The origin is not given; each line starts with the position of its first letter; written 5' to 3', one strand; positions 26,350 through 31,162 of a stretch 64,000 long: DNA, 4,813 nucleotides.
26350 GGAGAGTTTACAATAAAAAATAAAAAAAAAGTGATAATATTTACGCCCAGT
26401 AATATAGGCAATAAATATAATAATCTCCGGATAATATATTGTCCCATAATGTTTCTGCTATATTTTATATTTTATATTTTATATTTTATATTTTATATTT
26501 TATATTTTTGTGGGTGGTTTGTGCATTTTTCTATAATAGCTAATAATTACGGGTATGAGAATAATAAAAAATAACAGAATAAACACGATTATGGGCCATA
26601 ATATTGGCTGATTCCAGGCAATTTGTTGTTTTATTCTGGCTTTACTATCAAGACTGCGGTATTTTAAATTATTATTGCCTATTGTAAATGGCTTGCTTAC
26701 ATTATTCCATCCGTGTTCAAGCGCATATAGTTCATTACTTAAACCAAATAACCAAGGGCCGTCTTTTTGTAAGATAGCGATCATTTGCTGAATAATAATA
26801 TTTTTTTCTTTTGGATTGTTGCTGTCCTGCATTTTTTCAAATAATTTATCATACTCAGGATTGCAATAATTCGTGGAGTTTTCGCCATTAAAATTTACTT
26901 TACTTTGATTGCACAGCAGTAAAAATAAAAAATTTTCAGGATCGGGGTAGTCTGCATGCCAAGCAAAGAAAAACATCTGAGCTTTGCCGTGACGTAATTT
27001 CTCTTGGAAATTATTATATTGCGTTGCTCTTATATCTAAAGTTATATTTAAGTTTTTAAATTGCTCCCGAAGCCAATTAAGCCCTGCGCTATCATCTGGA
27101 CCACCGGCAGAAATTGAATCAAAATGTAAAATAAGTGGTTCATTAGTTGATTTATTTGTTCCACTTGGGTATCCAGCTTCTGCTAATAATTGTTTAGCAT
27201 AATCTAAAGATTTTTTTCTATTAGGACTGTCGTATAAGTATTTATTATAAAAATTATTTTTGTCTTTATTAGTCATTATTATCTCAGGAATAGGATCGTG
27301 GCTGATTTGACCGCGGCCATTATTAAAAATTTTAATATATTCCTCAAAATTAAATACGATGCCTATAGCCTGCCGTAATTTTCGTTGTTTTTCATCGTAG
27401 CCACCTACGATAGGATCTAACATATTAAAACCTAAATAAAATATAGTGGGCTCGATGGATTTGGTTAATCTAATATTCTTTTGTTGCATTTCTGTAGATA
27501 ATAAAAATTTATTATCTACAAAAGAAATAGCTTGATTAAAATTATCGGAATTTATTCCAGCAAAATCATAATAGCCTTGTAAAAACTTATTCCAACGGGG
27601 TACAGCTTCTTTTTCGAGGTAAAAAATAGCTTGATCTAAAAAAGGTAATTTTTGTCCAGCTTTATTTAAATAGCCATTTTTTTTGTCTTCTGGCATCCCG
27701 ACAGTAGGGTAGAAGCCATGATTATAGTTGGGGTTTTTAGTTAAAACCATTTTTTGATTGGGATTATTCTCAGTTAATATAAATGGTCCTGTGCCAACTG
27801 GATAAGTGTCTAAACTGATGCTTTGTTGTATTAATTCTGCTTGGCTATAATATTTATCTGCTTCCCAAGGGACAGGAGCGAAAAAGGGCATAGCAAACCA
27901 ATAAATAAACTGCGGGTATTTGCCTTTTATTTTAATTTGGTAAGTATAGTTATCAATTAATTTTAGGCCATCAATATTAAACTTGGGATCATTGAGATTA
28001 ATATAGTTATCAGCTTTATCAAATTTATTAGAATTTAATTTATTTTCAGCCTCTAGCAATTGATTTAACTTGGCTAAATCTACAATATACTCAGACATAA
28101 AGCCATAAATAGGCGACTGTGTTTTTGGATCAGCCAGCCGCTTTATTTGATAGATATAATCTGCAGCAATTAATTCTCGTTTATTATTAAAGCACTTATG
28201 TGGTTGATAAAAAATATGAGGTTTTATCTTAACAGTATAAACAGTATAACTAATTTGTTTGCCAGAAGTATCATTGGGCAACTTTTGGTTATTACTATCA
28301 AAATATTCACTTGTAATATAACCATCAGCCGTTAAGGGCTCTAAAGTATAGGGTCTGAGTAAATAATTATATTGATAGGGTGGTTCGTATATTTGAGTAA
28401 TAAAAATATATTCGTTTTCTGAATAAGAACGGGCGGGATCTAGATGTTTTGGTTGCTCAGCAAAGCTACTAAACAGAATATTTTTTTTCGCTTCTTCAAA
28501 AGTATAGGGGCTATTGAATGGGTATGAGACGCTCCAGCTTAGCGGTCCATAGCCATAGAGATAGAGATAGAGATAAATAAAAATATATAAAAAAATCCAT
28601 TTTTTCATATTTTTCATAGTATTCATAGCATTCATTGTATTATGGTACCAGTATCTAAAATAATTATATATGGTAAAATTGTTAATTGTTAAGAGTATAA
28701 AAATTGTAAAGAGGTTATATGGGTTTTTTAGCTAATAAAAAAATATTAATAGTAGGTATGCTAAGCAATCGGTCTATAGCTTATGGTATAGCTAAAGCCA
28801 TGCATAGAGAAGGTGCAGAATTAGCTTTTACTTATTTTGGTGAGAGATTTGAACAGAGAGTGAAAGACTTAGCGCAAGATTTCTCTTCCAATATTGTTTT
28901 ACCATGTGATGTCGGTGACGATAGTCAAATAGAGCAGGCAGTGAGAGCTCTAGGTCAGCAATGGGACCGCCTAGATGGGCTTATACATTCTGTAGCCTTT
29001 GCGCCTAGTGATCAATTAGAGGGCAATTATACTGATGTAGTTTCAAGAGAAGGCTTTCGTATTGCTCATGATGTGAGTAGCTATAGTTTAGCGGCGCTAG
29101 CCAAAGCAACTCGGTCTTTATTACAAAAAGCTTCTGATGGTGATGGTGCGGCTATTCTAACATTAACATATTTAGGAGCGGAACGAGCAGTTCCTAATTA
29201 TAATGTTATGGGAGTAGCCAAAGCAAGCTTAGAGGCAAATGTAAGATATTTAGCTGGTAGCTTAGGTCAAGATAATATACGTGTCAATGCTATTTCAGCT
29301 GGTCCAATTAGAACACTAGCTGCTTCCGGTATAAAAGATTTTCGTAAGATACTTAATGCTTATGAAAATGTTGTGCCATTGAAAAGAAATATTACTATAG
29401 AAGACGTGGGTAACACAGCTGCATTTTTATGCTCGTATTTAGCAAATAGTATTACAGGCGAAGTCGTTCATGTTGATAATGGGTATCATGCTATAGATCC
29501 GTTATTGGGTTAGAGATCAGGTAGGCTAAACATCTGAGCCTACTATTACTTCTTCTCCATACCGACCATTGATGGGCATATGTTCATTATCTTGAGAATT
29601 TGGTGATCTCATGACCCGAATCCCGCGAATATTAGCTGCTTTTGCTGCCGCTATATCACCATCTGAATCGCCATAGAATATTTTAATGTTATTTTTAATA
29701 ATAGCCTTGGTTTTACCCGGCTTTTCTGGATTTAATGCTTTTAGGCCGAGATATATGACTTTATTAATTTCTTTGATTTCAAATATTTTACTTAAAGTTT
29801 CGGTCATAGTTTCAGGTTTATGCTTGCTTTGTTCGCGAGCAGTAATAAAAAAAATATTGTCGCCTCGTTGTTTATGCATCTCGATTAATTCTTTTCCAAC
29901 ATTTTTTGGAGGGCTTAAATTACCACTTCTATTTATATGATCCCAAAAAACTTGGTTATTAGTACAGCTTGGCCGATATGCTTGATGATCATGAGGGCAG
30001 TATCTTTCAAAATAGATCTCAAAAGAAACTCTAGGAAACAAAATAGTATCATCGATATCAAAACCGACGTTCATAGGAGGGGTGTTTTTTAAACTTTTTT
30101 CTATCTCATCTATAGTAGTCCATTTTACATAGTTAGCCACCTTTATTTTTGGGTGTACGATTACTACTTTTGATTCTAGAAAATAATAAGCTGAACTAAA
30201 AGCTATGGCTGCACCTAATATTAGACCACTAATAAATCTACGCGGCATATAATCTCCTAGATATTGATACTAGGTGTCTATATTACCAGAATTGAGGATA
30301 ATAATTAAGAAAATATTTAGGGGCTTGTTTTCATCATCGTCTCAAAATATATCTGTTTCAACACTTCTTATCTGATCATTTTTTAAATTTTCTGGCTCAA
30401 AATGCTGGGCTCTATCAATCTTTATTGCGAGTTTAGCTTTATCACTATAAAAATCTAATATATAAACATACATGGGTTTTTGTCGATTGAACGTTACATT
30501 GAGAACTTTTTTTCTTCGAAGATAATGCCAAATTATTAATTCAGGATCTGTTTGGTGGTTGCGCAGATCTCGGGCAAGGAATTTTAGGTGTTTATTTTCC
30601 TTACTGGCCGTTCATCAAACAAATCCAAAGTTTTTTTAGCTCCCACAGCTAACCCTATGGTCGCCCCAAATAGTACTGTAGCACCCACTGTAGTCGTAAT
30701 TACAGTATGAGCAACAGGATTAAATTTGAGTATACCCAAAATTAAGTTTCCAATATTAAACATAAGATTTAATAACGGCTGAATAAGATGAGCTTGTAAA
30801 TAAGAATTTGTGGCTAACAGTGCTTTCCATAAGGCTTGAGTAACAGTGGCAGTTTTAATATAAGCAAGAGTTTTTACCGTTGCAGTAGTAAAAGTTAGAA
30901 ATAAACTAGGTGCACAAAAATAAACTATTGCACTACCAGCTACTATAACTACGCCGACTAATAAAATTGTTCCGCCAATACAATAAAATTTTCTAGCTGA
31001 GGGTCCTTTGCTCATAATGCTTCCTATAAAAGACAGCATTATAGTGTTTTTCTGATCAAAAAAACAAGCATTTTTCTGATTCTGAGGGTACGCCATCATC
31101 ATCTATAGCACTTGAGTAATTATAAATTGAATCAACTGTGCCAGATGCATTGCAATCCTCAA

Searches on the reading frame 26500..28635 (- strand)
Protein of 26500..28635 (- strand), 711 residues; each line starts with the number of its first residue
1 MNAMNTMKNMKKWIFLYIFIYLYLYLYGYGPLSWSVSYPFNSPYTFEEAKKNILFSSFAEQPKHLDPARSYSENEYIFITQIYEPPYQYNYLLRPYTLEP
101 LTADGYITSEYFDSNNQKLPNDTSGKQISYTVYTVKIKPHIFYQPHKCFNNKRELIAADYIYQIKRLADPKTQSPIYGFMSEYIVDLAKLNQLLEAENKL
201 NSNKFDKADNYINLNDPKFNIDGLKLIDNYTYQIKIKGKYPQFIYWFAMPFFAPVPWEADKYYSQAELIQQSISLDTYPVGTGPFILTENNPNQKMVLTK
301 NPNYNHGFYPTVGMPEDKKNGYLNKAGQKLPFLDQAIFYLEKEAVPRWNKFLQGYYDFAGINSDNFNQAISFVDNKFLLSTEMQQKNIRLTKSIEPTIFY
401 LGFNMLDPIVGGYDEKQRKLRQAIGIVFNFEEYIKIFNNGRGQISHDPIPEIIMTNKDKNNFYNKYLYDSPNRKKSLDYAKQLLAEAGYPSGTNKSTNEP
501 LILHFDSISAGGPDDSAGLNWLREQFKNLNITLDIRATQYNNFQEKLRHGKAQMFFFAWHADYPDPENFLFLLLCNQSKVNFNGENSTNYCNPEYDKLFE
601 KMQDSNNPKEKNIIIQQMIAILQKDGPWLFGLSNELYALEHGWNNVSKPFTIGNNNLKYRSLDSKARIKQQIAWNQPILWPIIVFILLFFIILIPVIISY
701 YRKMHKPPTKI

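Call 19: search_protein_families(library=pfam, proteins=[window:26500-28635:-], max_evalue=0.001)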
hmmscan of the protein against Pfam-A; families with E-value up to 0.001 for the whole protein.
window:26500-28635:- (711 aa): 1 family
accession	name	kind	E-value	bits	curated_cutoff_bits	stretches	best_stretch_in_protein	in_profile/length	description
PF00496.27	SBP_bac_5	-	1.9e-44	152.7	32.4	1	132-577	18-364/368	Bacterial extracellular solute-binding proteins, family 5 Middle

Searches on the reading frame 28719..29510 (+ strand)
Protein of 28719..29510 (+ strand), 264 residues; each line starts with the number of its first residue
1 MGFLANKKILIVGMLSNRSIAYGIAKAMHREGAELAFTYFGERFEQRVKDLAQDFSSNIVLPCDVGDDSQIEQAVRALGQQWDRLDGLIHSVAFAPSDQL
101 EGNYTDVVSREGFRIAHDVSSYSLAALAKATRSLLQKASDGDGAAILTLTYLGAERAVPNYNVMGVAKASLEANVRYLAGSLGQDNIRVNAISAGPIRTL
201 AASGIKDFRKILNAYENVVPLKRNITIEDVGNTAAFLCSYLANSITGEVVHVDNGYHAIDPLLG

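Call 12: find_related_loci(query=window:28719-29510:+, collection=genome_contigs, flank=10000)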
Query window:28719-29510:+ (264 aa) in genome_contigs; peptide patterns used: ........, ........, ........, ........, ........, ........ (x = any residue, [..] = any of these).
599 stretches matched a pattern (row limit reached: there are more); 549 encode a relative of the query (tblastn E <= 1e-3); the best 80 are kept; 80 distinct loci.
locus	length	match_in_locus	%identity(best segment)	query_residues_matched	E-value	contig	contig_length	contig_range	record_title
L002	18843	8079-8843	66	1-259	1e-115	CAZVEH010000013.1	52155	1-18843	MAG TPA_asm: uncultured Legionella sp. isolate binchicken_co266_183 genome assembly, contig: NODE_1284_length_52155_cov_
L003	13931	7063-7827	66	1-259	4e-115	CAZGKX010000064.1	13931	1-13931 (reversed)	MAG TPA_asm: uncultured Legionellaceae bacterium isolate binchicken_co266_181 genome assembly, contig: NODE_7532_length_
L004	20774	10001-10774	64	1-262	3e-114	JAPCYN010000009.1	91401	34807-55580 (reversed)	Legionella sp. 515359 NODE_9_length_91401_cov_366.661075, whole genome shotgun sequence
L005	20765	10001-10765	66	1-259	1e-113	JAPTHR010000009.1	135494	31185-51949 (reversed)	Gammaproteobacteria bacterium Milos-ODIII6 c9, whole genome shotgun sequence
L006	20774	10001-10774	62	1-262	2e-113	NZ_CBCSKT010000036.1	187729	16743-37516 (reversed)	MAG: Legionella sp. isolate Legionella Naegleria sp. PL0403 NODE_1_length_187729_cov_23.518428, whole genome shotgun seq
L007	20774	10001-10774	64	1-262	2e-113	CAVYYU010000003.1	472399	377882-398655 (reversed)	MAG: uncultured Gammaproteobacteria bacterium isolate MFD02832.bin.1.183 genome assembly, contig: contig_13945, whole ge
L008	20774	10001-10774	63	1-262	3e-113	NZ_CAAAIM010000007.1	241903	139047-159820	Legionella rowbothamii strain LLAP6, whole genome shotgun sequence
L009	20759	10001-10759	67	1-257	4e-113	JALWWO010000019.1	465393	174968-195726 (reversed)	MAG: Chromatiaceae bacterium isolate T2_maxbin2_scaf2bin.293 T2_NODE_5_length_465393_cov_23.374291, whole genome shotgun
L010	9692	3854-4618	66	1-259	7e-113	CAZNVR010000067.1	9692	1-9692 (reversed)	MAG TPA_asm: uncultured Legionella sp. isolate SRP062349_co2_258 genome assembly, contig: NODE_3808_length_9692_cov_8.32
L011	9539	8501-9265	64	1-259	8e-113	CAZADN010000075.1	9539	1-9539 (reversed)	MAG TPA_asm: uncultured Legionellaceae bacterium isolate SRP242652_co2_7 genome assembly, contig: NODE_7715_length_9539_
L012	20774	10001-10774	63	1-262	2e-112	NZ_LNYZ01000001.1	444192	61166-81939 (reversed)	Legionella steigerwaltii strain SC-18-C9 Lstg_ctg001, whole genome shotgun sequence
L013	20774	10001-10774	63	1-262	3e-112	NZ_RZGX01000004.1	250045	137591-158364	Legionella qingyii strain km489 contigs4, whole genome shotgun sequence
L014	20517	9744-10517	63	1-262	3e-112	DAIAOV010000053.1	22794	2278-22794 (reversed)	MAG TPA_asm: Legionella sp. isolate clean6628 NODE_53_length_22794_cov_4.144517, whole genome shotgun sequence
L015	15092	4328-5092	66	1-259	2e-112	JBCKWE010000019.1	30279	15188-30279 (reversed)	Legionellaceae bacterium isolate SLM_LV1_30a-M11 Node_19_length_30279_cov_78.517420, whole genome shotgun sequence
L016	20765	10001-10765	65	1-259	2e-112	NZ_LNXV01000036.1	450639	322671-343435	Legionella brunensis strain ATCC 43878 Lbru_ctg036, whole genome shotgun sequence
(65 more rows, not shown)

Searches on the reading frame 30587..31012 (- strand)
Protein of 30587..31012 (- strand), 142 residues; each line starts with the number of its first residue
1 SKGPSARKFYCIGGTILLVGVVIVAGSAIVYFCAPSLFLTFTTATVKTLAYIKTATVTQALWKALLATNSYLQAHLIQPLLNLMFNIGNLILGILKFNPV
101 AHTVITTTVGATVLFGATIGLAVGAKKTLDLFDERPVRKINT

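Call 16: find_homologous_proteins(query=A2, max_evalue=0.01)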
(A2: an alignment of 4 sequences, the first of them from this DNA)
Query A2 (4 sequences) (142 aa, profile of the alignment): 1 proteins with E <= 0.01 among 8000 candidates.
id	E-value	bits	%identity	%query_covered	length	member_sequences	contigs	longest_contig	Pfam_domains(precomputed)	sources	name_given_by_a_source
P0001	1.3e-54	202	100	100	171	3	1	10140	-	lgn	-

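Call 23: search_protein_representatives(alignment_id=A2)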
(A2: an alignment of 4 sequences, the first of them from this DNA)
Query: 4 sequences, 165 profile positions. Proteins with E-value up to 0.001 (for the whole library): 7; up to 1e-10: 5; up to 1e-30: 4. The best 7 are listed.
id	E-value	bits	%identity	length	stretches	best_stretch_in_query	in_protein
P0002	3.7e-65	235.0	-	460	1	2-165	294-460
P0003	3.4e-61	222.1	-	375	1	1-164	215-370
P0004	1.6e-57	210.1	-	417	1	1-165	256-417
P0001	4.3e-55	202.2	-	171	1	2-147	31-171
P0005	3.3e-19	85.5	-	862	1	7-143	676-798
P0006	4.2e-04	36.4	-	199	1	19-134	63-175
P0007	9.1e-04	35.3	-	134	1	36-129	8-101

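Call 25: find_encoding_contigs(protein=P0005, flank=10000, max_places=6)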
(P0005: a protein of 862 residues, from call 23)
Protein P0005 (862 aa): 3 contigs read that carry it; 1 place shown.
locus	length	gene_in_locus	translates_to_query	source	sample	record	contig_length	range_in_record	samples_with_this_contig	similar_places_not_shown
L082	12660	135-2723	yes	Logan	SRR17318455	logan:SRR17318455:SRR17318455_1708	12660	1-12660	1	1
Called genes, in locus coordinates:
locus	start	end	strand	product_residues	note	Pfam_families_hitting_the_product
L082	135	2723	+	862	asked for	-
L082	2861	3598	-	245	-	PF08808:RES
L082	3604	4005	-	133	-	PF20432:Xre-like-HTH, PF09722:Xre_MbcA_ParS_C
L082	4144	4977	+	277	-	-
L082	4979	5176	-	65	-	-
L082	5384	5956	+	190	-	PF06081:ArAE_1 (weak), PF13515:FUSC_2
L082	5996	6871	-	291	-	PF01435:Peptidase_M48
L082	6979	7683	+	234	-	PF04402:SIMPL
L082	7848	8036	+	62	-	PF07043:DUF1328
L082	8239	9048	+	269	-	PF00520:Ion_trans, PF08016:PKD_channel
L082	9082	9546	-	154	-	-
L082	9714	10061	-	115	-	PF00893:Multi_Drug_Res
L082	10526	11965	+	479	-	PF01637:ATPase_2, PF13191:AAA_16 (weak), PF13173:AAA_14 (faint)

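Call 35: search_solved_structures(query=A2, max_evalue=1)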
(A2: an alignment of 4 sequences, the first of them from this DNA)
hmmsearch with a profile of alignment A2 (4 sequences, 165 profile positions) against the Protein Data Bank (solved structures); distinct sequences matched with E-value up to 1: 0.

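Call 37: find_homologous_proteins(query=P0002, max_evalue=0.01)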
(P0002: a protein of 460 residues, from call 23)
Query P0002 (460 aa): 1 proteins with E <= 0.01 among 8000 candidates.
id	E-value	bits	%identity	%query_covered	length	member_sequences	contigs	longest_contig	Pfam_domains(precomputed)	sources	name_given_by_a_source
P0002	6.3e-287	969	100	100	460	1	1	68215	-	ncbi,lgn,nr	ncbi:MAG: hypothetical protein KBD64_00535 [Gammaproteobacteria bacterium]|nr:hypothetical protein [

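Call 62: find_encoding_contigs(protein=P0006, flank=8000, max_places=5)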
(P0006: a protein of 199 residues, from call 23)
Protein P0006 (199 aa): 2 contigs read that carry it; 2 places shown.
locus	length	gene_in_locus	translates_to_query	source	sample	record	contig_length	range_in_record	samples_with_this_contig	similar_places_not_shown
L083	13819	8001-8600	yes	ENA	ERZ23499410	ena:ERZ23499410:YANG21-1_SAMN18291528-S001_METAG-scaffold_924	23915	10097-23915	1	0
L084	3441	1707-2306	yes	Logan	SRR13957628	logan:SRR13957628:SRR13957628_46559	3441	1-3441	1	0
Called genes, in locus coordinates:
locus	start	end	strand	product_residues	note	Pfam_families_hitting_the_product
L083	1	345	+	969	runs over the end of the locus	PF03477:ATP-cone, PF00317:Ribonuc_red_lgN, PF02867:Ribonuc_red_lgC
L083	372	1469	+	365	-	PF00268:Ribonuc_red_sm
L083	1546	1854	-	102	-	PF13560:HTH_31 (weak), PF01381:HTH_3, PF12844:HTH_19 (weak)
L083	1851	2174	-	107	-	PF05973:Gp49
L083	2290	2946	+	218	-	PF00072:Response_reg, PF00486:Trans_reg_C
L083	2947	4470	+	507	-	PF00512:HisKA, PF02518:HATPase_c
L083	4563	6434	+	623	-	PF00528:BPD_transp_1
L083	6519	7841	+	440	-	PF00005:ABC_tran, PF09821:AAA_assoc_C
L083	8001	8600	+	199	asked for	-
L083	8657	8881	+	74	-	-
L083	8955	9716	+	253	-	-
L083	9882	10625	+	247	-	PF03767:Acid_phosphat_B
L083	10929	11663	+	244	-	PF02104:SURF1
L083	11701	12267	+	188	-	PF26971:TM-like_Thioredoxin-like_C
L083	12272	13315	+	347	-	PF02628:COX15-CtaA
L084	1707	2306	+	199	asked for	-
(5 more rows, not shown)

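Call 63: find_encoding_contigs(protein=P0007, flank=8000, max_places=5)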
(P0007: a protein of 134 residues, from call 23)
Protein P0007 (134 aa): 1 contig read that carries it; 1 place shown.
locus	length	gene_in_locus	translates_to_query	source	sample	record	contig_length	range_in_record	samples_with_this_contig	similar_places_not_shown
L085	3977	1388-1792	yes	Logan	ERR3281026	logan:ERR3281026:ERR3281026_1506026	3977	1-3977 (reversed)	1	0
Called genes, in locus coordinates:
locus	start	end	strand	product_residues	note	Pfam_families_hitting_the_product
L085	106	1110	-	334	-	PF03462:PCRF, PF00472:RF-1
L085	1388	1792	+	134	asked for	-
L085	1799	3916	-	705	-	PF01704:UDPGP, PF25441:Hexapep_UGP3_C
